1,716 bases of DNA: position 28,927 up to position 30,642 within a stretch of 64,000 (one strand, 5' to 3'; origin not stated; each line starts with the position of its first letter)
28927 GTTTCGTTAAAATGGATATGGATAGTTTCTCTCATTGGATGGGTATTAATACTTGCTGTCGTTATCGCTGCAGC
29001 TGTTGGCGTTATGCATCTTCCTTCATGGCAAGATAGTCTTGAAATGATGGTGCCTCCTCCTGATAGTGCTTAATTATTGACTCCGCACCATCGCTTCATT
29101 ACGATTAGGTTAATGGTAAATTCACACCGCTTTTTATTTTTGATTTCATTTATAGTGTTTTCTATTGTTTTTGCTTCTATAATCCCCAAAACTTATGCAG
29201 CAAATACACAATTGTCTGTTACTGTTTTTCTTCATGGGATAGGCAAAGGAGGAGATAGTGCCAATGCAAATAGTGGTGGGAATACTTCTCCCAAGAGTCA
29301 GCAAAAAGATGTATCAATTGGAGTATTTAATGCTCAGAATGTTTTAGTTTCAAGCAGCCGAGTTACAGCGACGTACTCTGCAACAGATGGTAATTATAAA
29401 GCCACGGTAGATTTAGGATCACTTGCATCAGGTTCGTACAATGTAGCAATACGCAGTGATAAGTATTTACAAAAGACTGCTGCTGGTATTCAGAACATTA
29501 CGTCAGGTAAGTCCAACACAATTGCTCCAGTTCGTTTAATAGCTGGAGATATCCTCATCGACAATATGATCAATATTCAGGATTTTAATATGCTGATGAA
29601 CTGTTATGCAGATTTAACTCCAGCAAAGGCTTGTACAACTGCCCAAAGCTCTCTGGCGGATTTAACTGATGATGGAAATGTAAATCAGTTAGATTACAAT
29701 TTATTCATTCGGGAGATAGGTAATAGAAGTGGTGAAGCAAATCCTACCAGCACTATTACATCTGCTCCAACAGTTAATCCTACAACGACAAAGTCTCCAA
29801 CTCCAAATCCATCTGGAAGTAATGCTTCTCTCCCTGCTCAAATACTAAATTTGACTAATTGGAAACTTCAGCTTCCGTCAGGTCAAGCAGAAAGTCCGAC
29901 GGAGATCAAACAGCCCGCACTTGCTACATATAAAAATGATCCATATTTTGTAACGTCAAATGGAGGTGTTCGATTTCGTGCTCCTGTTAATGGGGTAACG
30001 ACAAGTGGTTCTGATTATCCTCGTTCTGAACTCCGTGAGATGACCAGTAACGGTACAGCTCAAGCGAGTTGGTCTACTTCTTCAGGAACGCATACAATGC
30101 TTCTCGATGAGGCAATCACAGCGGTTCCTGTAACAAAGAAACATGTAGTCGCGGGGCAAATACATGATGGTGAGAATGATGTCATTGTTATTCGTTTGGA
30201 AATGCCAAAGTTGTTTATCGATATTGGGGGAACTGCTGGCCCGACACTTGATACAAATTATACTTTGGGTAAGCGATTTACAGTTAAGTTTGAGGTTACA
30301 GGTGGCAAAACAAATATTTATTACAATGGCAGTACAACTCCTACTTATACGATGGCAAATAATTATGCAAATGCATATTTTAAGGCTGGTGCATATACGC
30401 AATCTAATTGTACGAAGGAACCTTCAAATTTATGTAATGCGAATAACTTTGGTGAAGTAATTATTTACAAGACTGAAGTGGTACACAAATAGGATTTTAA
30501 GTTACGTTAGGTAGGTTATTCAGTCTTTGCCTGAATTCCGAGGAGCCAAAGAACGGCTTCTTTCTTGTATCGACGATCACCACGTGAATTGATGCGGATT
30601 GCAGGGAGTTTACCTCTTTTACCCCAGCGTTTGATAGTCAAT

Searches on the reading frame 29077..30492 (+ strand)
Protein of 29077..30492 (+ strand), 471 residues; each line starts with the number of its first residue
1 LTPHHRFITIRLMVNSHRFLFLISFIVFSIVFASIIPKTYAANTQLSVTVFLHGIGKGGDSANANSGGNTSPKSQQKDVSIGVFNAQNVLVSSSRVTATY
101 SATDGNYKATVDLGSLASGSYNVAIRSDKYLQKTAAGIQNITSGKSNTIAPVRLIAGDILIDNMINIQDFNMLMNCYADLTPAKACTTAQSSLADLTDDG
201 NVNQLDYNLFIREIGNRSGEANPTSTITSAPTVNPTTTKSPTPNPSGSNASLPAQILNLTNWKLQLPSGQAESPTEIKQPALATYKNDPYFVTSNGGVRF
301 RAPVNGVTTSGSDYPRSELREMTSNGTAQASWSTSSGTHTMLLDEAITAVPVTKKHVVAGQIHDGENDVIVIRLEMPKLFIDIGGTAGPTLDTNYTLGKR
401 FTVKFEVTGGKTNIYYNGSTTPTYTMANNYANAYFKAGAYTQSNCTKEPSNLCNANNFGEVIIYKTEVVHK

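Call 33: search_protein_families(library=pfam, proteins=[window:29077-30492:+], max_evalue=0.001)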
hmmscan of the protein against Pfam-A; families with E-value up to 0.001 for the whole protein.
window:29077-30492:+ (471 aa): 2 families
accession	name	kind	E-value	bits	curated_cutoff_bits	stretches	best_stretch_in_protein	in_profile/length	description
PF08787.18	Alginate_lyase2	-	1.3e-42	146.6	29.7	1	257-470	1-225/225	Alginate lyase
PF00404.24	Dockerin_1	-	0.00013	22.6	22.9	1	157-214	2-56/57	Dockerin type I domain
